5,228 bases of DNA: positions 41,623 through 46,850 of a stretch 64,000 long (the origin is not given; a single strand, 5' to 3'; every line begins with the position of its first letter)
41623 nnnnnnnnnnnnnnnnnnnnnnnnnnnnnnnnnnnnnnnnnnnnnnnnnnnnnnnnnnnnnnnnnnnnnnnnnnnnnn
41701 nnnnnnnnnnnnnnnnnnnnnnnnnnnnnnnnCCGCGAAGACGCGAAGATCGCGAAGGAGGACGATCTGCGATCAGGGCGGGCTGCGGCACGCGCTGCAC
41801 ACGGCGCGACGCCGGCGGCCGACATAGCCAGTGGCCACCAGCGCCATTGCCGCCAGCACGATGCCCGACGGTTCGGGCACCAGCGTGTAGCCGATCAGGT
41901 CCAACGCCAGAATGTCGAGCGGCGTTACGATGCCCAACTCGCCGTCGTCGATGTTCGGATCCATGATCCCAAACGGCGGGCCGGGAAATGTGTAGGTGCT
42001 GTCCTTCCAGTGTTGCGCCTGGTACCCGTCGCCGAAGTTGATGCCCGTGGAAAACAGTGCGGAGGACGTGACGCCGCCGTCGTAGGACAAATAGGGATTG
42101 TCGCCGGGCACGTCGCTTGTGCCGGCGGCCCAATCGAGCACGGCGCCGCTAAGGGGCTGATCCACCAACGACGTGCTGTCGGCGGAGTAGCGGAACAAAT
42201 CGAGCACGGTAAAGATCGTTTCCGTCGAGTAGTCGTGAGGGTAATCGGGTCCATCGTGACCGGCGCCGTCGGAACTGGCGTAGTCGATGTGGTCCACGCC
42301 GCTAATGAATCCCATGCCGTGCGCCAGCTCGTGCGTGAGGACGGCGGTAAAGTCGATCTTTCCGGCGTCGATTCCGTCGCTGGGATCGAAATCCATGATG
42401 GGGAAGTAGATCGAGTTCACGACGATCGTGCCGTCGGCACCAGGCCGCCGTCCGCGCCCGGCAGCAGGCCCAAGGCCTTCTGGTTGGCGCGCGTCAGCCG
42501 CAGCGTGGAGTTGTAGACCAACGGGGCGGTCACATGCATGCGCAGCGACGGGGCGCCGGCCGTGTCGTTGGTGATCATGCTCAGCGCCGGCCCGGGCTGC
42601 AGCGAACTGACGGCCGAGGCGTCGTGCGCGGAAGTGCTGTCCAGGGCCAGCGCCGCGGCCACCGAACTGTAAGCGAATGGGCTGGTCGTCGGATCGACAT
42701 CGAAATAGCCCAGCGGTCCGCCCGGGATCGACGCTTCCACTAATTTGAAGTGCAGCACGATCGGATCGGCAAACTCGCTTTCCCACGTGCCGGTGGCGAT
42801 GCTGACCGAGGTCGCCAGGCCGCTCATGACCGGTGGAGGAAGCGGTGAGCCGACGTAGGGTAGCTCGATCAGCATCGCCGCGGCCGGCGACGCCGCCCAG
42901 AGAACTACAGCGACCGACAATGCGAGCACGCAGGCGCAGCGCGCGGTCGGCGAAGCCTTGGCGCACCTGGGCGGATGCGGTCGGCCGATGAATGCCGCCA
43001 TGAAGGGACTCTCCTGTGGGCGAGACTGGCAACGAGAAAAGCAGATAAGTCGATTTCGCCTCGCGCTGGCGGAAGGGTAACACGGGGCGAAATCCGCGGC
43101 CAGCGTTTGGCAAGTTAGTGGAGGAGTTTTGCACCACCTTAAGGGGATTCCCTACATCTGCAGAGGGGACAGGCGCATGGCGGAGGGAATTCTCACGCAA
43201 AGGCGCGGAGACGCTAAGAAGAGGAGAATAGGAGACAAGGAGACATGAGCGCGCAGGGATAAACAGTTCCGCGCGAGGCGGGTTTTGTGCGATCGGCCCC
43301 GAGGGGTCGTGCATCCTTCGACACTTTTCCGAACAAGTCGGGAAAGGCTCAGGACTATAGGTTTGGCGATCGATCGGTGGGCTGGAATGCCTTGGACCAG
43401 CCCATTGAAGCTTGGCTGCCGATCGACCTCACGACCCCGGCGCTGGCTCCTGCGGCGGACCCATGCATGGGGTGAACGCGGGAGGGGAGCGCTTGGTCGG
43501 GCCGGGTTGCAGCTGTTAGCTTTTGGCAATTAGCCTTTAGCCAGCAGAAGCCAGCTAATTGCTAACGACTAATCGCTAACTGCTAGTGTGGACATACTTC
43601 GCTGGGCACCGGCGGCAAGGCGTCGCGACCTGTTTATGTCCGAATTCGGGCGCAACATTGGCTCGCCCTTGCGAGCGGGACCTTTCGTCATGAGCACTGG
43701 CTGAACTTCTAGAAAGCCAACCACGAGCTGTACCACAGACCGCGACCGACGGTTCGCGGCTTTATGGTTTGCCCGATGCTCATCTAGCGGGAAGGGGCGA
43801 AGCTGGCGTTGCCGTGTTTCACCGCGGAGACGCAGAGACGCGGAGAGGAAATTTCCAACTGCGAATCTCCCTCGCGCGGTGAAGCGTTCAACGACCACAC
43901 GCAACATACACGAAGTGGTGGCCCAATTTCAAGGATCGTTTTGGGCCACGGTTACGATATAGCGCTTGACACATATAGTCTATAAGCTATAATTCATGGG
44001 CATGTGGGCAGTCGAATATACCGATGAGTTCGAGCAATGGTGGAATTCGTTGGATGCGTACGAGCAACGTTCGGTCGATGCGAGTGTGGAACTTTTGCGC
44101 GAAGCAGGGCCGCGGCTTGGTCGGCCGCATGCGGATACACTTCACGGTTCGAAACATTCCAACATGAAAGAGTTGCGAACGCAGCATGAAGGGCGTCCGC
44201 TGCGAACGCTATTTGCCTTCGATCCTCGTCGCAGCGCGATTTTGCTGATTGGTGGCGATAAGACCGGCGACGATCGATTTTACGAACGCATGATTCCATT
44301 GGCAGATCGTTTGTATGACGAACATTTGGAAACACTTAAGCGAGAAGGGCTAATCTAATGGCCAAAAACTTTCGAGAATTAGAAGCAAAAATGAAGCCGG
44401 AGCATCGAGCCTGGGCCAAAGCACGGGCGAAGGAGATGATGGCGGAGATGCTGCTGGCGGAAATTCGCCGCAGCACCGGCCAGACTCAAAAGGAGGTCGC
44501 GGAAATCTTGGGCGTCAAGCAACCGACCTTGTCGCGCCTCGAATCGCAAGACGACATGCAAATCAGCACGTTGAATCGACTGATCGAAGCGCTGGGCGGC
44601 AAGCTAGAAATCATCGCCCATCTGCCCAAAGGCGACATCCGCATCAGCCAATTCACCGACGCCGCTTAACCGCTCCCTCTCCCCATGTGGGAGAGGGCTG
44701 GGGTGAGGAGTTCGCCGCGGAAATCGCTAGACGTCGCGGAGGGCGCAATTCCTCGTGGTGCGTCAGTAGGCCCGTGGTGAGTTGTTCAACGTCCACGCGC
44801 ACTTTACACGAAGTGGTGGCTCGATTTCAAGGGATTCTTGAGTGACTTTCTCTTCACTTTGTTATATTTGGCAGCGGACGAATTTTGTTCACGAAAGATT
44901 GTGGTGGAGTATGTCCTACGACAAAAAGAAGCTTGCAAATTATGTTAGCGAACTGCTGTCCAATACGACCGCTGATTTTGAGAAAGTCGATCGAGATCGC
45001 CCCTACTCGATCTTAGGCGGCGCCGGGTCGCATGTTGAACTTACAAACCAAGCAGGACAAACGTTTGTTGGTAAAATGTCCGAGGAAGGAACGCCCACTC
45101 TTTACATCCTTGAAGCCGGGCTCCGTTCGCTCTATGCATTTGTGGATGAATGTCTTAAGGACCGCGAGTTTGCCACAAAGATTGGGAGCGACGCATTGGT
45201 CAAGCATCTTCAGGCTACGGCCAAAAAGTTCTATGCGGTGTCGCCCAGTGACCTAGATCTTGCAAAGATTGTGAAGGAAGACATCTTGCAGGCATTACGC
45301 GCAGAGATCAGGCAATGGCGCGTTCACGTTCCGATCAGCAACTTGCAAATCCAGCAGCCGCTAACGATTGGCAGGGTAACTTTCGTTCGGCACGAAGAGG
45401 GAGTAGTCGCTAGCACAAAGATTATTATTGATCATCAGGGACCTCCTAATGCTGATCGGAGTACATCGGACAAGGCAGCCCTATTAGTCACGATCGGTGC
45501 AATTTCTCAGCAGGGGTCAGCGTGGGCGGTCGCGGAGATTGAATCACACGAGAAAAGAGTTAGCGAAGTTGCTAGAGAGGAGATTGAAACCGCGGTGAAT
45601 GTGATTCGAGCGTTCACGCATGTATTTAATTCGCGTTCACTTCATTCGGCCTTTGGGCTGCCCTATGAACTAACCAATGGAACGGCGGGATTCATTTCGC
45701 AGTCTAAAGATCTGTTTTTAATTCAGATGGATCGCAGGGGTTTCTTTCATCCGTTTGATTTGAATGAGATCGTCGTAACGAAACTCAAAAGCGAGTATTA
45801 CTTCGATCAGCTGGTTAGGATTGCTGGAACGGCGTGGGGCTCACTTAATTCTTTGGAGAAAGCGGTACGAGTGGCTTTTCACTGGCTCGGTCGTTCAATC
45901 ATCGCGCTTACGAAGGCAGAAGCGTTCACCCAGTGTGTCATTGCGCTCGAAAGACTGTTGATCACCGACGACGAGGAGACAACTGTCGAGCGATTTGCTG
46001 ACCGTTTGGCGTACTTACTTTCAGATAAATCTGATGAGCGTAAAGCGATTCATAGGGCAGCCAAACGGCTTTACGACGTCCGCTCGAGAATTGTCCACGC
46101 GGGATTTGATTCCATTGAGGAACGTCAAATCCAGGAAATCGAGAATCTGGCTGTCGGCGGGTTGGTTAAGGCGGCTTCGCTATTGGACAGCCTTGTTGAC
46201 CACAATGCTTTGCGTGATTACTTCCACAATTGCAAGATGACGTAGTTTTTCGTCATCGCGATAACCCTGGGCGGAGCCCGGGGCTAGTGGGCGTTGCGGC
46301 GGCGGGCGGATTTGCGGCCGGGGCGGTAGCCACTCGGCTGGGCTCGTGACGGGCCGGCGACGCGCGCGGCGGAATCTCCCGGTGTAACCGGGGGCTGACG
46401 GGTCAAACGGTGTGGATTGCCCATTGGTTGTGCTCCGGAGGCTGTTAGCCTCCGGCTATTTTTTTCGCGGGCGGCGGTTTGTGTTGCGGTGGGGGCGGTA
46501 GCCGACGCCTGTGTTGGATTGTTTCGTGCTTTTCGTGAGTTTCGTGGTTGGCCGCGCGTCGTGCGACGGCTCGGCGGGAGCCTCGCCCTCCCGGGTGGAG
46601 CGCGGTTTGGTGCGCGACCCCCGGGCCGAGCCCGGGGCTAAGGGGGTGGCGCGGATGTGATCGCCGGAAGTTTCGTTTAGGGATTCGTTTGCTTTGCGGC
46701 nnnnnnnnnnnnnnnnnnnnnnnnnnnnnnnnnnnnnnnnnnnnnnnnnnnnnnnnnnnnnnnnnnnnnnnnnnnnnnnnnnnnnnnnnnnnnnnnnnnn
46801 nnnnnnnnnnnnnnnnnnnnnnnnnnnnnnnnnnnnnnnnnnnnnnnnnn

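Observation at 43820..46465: Lower-GC accessory islet: higBA-like TA pair plus an orphan HEPN-motif gene, a candidate uncharacterised defence module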

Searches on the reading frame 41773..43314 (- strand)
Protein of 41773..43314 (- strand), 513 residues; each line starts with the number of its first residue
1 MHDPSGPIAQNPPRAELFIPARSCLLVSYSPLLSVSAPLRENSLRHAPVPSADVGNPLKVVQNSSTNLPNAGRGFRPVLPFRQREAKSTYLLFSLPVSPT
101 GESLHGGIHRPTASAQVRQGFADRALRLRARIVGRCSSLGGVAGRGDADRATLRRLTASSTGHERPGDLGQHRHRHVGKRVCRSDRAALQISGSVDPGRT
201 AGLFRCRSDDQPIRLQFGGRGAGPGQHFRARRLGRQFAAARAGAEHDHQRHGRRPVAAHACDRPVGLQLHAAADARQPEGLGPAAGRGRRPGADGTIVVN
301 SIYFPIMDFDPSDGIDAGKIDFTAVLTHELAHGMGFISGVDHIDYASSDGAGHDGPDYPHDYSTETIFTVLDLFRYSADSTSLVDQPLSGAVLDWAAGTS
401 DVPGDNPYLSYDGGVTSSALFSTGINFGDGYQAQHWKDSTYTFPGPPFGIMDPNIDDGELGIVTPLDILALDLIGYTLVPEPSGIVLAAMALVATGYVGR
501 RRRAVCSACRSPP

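Call 3: search_protein_families(library=pfam, proteins=[window:41773-43314:-], max_evalue=1)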
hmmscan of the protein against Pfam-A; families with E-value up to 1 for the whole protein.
window:41773-43314:- (513 aa): 1 family
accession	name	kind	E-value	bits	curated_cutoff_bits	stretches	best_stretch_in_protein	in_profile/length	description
PF07589.16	PEP-CTERM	-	0.0072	16.8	20.7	1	479-503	2-24/24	PEP-CTERM motif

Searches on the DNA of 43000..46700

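Call 91: search_rna_families(source=window, start=43000, end=46700, threshold=evalue, max_evalue=1)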
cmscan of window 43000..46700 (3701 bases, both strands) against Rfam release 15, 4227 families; matches with E-value up to 1: 0.
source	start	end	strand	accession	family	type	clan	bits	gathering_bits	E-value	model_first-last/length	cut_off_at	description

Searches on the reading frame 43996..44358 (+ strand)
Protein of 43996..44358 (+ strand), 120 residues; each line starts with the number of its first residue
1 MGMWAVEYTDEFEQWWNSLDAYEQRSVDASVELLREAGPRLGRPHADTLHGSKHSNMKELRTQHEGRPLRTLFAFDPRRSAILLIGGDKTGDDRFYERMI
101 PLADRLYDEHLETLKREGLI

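Call 3: search_protein_families(library=pfam, proteins=[window:43996-44358:+], max_evalue=1)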
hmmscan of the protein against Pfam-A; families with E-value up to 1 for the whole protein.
window:43996-44358:+ (120 aa): 1 family
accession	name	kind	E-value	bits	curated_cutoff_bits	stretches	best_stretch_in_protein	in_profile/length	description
PF05973.20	Gp49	-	6.8e-21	74.6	23.9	1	14-107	1-89/90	Phage derived protein Gp49-like (DUF891)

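Call 4: search_protein_families(library=padloc, proteins=[window:43996-44358:+], max_evalue=1)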
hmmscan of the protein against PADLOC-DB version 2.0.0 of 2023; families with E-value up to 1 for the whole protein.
window:43996-44358:+ (120 aa): 1 family
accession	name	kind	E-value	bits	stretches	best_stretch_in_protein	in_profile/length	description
PDLC03894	NsnC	-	4.7e-13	47.3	1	8-109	191-291/294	-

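Call 5: search_protein_families(library=ncbifam, proteins=[window:43996-44358:+], max_evalue=1)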
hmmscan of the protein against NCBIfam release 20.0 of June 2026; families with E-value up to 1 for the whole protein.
window:43996-44358:+ (120 aa): 1 family
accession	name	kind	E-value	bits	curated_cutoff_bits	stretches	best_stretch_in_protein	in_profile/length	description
TIGR02683.1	upstrm_HI1419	hypoth_equivalog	0.0051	17.2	62.85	1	6-95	3-84/95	type II toxin-antitoxin system RelE/ParE family toxin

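Call 63: list_cluster_members(proteins=[P0001, window:43996-44355:+, window:44358-44666:+])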
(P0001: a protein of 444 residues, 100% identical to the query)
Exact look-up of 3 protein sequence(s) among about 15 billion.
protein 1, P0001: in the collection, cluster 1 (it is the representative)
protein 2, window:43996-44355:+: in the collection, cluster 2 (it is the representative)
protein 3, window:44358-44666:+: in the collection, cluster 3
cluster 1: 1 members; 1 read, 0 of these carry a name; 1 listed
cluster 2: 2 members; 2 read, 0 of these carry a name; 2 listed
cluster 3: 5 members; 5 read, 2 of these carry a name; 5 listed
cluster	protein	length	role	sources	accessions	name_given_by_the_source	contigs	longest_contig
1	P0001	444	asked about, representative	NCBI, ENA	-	-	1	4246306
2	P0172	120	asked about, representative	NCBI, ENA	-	-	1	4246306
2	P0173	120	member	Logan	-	-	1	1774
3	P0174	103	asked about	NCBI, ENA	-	-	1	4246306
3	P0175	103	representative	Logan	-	-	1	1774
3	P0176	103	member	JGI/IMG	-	predicted transcriptional regulator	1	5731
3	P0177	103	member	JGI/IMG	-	predicted transcriptional regulator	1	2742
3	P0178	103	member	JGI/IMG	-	-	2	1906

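Call 86: search_protein_families(library=padloc, proteins=[L027:4174-4917:+], max_evalue=0.01)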
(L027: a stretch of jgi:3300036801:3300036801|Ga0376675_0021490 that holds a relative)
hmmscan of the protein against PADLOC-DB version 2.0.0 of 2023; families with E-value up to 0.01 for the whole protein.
L027:4174-4917:+ (247 aa): 1 family
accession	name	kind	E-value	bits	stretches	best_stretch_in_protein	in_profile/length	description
PDLC04353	PDC-M04A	-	1.4e-06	25.9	1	44-200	61-204/232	-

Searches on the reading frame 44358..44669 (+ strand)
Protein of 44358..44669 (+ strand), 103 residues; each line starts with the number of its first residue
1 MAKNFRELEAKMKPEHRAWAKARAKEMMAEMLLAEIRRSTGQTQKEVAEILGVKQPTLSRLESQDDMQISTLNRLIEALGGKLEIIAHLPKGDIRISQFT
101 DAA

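Call 3: search_protein_families(library=pfam, proteins=[window:44358-44669:+], max_evalue=1)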
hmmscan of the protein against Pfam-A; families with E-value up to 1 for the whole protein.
window:44358-44669:+ (103 aa): 21 families
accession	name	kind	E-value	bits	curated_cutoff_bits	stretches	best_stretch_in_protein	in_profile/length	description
PF13744.12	HTH_37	-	1.7e-09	37.7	27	1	23-85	14-77/80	Helix-turn-helix domain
PF13560.12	HTH_31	-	1.3e-07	32.3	27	1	32-88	5-63/64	Helix-turn-helix domain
PF01381.28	HTH_3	-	2.4e-07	31.1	23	1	33-84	1-53/55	Helix-turn-helix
PF13443.12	HTH_26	-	0.0004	21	22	1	36-80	5-51/63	Cro/C1-type HTH DNA-binding domain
PF13094.11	CENP-Q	-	0.00041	21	28.5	1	3-87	64-141/162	CENP-Q, a CENPA-CAD centromere complex subunit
PF12802.13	MarR_2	-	0.00051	20.6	27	1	32-61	10-40/61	MarR family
PF20432.4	Xre-like-HTH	-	0.0024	18.6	25.8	1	35-65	17-47/63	Antitoxin Xre-like helix-turn-helix domain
PF13413.12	HTH_25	-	0.003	17.8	24.6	1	32-65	1-34/62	Helix-turn-helix domain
PF04545.22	Sigma70_r4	-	0.0048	16.8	24.1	1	39-64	18-43/50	Sigma-70, region 4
PF01047.28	MarR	-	0.0057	17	24.6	1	32-61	8-37/59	MarR family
PF12844.13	HTH_19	-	0.0086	16.4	30.2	1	33-80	4-52/64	Helix-turn-helix domain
PF13384.12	HTH_23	-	0.0089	16.3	24.6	1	37-61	16-37/50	Homeodomain-like domain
PF13412.12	HTH_24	-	0.01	15.9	21.9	1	32-60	8-36/48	Winged helix-turn-helix DNA-binding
PF12728.13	HTH_17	-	0.013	16.2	27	1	43-61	3-21/51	Helix-turn-helix domain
PF15731.11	MqsA_antitoxin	-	0.014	16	30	1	9-79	50-120/131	Antitoxin component of bacterial toxin-antitoxin system, MqsA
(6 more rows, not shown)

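Call 4: search_protein_families(library=padloc, proteins=[window:44358-44669:+], max_evalue=1)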
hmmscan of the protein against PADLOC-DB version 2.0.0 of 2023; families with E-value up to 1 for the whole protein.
window:44358-44669:+ (103 aa): 7 families
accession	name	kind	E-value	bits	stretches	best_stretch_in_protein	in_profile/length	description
PDLC02926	HTH_VI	-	3.8e-07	28.3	1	32-86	5-60/92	-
PDLC04760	PDC-M64C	-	0.0016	16.8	1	25-83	23-82/93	-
PDLC04133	mad1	-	0.002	16.4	1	43-65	7-29/60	mads_1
PDLC03946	RmrA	-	0.0035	14.1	1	34-80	8-55/357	-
PDLC03949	RmrA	-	0.0051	13.7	1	36-82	10-57/363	-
PDLC04759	PDC-M64B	-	0.014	13.4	1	11-81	12-80/135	-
PDLC03952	RmrA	-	0.02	11.7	1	21-80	16-75/395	-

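Call 5: search_protein_families(library=ncbifam, proteins=[window:44358-44669:+], max_evalue=1)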
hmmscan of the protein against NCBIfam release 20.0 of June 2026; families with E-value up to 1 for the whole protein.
window:44358-44669:+ (103 aa): 23 families
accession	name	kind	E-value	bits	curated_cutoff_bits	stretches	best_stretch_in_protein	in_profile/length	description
TIGR03830.1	CxxCG_CxxCG_HTH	subfamily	1.9e-07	30.9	61.8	1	20-85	57-122/127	type II TA system antitoxin MqsA family protein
NF007271.0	PRK09726.1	equivalog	4.3e-06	26.6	79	1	34-82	18-67/88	type II toxin-antitoxin system antitoxin HipB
TIGR03070.1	couple_hipB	subfamily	6.3e-05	22.8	71.65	1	31-83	5-58/58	type II toxin-antitoxin system Y4mF family antitoxin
NF006158.0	PRK08301.1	equivalog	0.00015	21.3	339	1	24-64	188-228/241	RNA polymerase sporulation sigma factor SigE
TIGR02835.1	spore_sigmaE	equivalog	0.0006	19.3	348.6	1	26-64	183-221/234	RNA polymerase sporulation sigma factor SigE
NF007408.0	PRK09943.1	equivalog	0.00069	19.2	211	1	31-80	10-60/185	HTH-type transcriptional regulator PuuR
NF041951.1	phage_RstR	subfamily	0.00094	19.4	80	1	27-66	1-40/108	RstR family transcriptional repressor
NF006071.0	PRK08215.1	equivalog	0.0025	17.4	372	1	30-65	214-249/258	RNA polymerase sporulation sigma factor SigG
TIGR02850.1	spore_sigG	equivalog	0.0026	17.3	457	1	29-64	210-245/254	RNA polymerase sporulation sigma factor SigG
TIGR02937.1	sigma70-ECF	superfamily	0.0045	16.6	42.9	1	40-63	132-155/165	sigma-70 family RNA polymerase sigma factor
TIGR02612.1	mob_myst_A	hypoth_equivalog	0.0046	16.9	122.6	1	20-83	17-83/150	mobile mystery protein A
TIGR02980.1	SigBFG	subfamily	0.0048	16.6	234.35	1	37-64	190-217/227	SigB/SigF/SigG family RNA polymerase sigma factor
NF038310.1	lysogeny_AimR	equivalog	0.0074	15.4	70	1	35-79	3-48/365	AimR family lysis-lysogeny pheromone receptor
NF004052.0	PRK05572.1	subfamily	0.0079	15.7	311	1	34-64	211-241/252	SigF/SigG family RNA polymerase sporulation sigma factor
NF041575.1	antitoxPezA_Strep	equivalog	0.0087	16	290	1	34-77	7-47/158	type II toxin-antitoxin system antitoxin PezA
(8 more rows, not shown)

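Call 83: find_encoding_contigs(protein=window:44358-44669:+, flank=6000, max_places=4)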
Protein window:44358-44669:+ (103 aa): no gene with exactly this product is on record in the collection.

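Call 86: search_protein_families(library=padloc, proteins=[L027:4174-4917:+], max_evalue=0.01)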
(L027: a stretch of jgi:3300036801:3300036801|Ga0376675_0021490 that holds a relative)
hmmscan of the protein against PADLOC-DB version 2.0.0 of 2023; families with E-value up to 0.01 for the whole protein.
L027:4174-4917:+ (247 aa): 1 family
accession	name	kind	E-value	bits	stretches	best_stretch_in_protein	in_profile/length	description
PDLC04353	PDC-M04A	-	1.4e-06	25.9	1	44-200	61-204/232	-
